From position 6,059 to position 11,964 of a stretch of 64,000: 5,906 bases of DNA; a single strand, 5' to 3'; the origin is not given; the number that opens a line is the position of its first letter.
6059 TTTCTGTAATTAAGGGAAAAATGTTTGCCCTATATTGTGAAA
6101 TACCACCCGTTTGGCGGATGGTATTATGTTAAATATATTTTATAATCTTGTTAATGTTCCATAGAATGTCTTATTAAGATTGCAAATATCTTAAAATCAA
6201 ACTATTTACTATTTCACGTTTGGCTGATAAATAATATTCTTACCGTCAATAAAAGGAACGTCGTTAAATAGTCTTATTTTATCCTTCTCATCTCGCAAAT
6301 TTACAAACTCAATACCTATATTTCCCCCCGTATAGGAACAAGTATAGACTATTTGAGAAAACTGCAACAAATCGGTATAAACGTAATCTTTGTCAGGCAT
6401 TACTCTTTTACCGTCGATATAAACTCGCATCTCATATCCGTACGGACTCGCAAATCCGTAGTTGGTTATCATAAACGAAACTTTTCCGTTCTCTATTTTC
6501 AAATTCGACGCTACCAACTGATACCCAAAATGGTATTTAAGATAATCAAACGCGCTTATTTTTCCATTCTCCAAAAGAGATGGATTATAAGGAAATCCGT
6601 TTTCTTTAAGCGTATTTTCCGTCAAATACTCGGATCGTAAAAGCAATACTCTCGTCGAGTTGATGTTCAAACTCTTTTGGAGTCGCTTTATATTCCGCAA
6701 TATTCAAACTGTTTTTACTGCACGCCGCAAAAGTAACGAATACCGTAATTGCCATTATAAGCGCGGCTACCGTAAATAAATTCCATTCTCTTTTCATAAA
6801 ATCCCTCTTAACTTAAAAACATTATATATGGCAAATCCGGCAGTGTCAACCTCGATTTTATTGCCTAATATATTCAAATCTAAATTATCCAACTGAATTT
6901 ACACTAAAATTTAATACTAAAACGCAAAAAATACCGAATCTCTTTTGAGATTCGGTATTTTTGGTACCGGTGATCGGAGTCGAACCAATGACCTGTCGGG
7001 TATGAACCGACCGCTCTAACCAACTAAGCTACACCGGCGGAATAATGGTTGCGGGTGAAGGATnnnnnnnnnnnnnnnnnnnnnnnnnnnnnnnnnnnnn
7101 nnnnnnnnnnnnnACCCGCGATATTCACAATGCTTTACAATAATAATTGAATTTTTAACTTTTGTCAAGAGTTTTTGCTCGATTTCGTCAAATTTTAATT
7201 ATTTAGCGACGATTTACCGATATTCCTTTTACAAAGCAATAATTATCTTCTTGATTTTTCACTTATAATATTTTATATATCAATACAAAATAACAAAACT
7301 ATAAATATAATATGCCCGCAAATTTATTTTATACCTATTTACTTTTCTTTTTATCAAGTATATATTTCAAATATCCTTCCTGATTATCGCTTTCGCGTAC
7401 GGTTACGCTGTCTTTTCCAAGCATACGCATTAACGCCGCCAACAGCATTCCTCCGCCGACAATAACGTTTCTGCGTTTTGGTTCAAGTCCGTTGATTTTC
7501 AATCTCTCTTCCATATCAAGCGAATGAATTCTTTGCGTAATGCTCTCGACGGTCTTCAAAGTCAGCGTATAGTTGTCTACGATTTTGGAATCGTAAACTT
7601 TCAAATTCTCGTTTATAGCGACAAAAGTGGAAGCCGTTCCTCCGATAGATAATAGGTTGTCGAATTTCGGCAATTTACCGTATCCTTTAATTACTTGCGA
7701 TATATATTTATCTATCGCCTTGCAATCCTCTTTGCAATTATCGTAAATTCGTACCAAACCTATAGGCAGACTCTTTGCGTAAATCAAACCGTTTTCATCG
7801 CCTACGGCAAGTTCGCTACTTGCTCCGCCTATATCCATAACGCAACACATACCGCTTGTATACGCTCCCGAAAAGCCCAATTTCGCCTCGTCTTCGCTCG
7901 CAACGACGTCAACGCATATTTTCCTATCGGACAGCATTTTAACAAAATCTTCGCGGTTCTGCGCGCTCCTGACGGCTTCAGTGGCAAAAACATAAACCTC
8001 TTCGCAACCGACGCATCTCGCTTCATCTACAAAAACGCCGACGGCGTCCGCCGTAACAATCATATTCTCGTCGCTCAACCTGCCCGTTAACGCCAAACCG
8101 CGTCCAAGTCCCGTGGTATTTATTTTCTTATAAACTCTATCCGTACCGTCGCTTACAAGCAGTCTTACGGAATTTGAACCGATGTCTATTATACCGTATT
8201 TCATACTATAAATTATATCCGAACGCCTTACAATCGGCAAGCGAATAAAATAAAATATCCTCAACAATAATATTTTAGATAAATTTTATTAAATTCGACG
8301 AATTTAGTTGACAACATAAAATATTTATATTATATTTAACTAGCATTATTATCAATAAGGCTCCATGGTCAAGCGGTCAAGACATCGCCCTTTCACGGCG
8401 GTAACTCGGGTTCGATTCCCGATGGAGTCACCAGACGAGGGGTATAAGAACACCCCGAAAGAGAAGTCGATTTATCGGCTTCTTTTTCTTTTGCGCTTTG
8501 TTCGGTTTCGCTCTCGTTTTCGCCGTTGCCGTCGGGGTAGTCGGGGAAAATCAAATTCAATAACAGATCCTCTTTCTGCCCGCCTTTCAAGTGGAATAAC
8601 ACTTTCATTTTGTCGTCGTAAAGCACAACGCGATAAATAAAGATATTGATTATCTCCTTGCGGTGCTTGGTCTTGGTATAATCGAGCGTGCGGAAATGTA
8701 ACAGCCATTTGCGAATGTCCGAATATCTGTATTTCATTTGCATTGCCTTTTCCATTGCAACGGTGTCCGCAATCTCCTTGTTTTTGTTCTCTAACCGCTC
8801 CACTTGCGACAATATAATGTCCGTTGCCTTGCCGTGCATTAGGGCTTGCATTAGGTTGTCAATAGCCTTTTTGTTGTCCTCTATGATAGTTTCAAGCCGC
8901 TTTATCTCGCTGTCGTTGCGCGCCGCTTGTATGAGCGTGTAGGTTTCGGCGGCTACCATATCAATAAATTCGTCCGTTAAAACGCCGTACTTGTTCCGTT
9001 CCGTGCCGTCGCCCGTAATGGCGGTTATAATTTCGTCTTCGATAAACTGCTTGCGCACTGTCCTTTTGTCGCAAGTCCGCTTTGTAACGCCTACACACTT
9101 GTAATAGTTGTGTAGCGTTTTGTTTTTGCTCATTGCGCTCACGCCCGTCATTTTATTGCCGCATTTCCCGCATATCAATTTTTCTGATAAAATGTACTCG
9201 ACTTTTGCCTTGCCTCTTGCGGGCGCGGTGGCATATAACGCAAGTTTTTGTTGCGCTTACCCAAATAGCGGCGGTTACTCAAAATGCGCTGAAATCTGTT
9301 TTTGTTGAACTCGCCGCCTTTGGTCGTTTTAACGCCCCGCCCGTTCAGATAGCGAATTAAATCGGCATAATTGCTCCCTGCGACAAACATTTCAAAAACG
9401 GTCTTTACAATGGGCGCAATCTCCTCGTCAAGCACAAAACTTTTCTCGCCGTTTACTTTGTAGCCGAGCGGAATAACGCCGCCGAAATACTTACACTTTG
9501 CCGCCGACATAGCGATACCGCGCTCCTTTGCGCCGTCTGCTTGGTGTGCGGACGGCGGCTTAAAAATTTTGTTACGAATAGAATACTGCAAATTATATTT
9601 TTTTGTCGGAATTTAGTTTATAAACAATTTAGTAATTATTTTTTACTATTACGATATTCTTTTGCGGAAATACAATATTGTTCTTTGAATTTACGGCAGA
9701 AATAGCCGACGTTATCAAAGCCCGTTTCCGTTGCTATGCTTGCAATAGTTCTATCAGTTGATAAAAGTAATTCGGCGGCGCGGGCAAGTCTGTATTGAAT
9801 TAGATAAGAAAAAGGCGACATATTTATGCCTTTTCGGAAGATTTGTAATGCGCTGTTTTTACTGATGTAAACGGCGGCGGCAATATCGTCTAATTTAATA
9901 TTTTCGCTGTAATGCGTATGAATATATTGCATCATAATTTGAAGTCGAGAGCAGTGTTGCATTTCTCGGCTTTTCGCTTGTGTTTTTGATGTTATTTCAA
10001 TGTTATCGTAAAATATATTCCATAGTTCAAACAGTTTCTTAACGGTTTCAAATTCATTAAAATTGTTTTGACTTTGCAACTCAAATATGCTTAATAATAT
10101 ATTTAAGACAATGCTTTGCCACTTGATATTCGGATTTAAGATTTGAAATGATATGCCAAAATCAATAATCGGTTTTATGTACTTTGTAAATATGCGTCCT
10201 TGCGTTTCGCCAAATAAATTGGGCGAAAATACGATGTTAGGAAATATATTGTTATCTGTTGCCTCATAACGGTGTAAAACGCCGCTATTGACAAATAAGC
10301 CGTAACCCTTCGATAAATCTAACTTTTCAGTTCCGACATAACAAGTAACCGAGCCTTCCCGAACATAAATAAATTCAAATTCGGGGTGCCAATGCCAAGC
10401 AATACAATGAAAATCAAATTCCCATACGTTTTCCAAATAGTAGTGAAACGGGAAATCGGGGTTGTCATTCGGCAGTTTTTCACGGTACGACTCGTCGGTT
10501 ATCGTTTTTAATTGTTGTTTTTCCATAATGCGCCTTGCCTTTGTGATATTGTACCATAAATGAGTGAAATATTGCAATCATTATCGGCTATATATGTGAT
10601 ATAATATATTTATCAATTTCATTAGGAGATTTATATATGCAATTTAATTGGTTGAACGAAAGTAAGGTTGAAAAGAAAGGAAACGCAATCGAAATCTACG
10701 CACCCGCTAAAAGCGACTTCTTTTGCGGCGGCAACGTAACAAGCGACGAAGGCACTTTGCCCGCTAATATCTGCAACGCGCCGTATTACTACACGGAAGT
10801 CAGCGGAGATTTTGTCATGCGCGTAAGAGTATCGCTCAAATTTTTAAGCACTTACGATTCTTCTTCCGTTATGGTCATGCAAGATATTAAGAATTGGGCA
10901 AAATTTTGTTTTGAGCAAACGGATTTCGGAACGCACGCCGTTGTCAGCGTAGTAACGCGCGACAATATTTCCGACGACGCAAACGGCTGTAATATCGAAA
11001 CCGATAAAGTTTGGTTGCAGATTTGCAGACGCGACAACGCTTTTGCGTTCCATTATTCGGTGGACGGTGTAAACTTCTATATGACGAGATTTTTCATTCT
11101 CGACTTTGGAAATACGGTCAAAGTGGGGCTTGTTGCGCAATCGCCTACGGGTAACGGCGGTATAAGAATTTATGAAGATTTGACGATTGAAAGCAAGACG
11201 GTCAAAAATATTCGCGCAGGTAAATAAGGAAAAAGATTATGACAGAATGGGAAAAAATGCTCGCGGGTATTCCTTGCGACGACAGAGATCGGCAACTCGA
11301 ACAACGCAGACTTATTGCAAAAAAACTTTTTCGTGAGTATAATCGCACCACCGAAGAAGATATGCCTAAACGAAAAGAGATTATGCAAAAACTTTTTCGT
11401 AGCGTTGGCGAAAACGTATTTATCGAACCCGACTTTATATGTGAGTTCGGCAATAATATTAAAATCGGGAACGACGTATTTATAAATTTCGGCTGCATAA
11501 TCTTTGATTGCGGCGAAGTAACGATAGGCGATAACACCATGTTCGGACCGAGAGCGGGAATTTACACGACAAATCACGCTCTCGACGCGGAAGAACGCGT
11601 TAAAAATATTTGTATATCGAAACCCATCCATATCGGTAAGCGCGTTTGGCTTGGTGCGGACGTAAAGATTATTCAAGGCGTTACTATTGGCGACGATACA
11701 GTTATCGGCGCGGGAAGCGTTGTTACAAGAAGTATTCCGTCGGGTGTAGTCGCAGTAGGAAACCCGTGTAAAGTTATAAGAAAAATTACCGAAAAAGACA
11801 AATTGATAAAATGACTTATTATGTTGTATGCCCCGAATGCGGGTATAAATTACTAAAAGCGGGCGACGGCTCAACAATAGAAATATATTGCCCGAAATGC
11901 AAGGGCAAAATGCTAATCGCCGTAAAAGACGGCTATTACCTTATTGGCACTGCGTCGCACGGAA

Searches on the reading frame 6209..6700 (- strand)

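Call 13: search_protein_families(library=pfam, proteins=[window:6209-6700:-], max_evalue=0.01)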
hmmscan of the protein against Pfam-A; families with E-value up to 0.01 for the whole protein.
window:6209-6700:- (163 aa): 1 family
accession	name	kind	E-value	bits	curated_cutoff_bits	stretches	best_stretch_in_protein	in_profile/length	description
PF16116.10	DUF4832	-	0.0089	16.3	29.2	0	47-88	92-140/216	Domain of unknown function (DUF4832)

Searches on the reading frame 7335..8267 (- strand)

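Call 13: search_protein_families(library=pfam, proteins=[window:7335-8267:-], max_evalue=0.01)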
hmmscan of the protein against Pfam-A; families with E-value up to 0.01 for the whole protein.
window:7335-8267:- (310 aa): 1 family
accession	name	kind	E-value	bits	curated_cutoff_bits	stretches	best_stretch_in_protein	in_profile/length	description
PF02541.22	Ppx-GppA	-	6.7e-39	134.5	27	1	45-304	13-282/285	Ppx/GppA phosphatase family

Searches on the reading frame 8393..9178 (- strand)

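Call 13: search_protein_families(library=pfam, proteins=[window:8393-9178:-], max_evalue=0.01)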
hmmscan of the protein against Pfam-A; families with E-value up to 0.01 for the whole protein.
window:8393-9178:- (261 aa): 1 family
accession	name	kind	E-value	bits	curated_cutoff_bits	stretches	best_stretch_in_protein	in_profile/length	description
PF13408.12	Zn_ribbon_recom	-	1.3e-08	35.6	25.3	1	1-54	6-57/58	Recombinase zinc beta ribbon domain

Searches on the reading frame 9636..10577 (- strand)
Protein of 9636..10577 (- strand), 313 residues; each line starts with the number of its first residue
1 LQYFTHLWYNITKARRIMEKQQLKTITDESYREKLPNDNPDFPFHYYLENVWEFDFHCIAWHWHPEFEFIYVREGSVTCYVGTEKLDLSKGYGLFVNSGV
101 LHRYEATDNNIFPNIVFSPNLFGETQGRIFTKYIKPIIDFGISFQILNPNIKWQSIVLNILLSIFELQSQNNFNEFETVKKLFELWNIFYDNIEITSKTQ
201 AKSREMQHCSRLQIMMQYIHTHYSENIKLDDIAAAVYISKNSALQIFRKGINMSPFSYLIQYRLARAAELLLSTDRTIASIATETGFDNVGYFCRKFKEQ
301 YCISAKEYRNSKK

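Call 13: search_protein_families(library=pfam, proteins=[window:9636-10577:-], max_evalue=0.01)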
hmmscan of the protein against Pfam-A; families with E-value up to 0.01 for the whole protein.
window:9636-10577:- (313 aa): 4 families
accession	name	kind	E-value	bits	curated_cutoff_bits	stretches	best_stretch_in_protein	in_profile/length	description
PF12833.13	HTH_18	-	5.5e-19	68.7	33.6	1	232-310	1-79/80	Helix-turn-helix domain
PF00165.29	HTH_AraC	-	3.7e-13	49.7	26.6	2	273-310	6-42/42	Bacterial regulatory helix-turn-helix proteins, AraC family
PF02311.25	AraC_binding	-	2.3e-10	40.8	21.1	1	59-126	16-85/135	AraC-like ligand binding domain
PF07883.17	Cupin_2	-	4e-10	39.7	27.2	1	60-109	12-61/70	Cupin domain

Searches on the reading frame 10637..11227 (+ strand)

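Call 13: search_protein_families(library=pfam, proteins=[window:10637-11227:+], max_evalue=0.01)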
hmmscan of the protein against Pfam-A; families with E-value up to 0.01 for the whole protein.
window:10637-11227:+ (196 aa): 2 families
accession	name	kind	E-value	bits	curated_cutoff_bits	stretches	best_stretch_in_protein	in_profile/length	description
PF07081.18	DUF1349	-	3.9e-43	147.6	32.4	1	5-185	1-177/179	Protein of unknown function (DUF1349)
PF17851.8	GH43_C2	-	0.0018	18.5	22.7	1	61-147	62-153/203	Beta xylosidase C-terminal Concanavalin A-like domain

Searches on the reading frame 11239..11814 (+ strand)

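Call 13: search_protein_families(library=pfam, proteins=[window:11239-11814:+], max_evalue=0.01)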
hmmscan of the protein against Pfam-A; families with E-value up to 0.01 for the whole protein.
window:11239-11814:+ (191 aa): 5 families
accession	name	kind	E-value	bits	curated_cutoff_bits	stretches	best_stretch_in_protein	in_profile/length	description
PF00132.30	Hexapep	-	4.2e-17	61.5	27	1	130-164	2-36/36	Bacterial transferase hexapeptide (six repeats)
PF12464.13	Mac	-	1.8e-11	44.5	22.1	1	6-57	1-53/53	Maltose acetyltransferase hexapeptide capping motif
PF14602.12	Hexapep_2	-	2.2e-11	43.7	27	1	129-164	1-34/34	Hexapeptide repeat of succinyl-transferase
PF25084.1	LbH_EIF2B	-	5.2e-05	23.7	54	1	132-179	6-53/105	EIF2B subunit epsilon LbH domain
PF21711.3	DCTN5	-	0.00081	19.5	40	0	55-106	86-138/182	Dynactin subunit 5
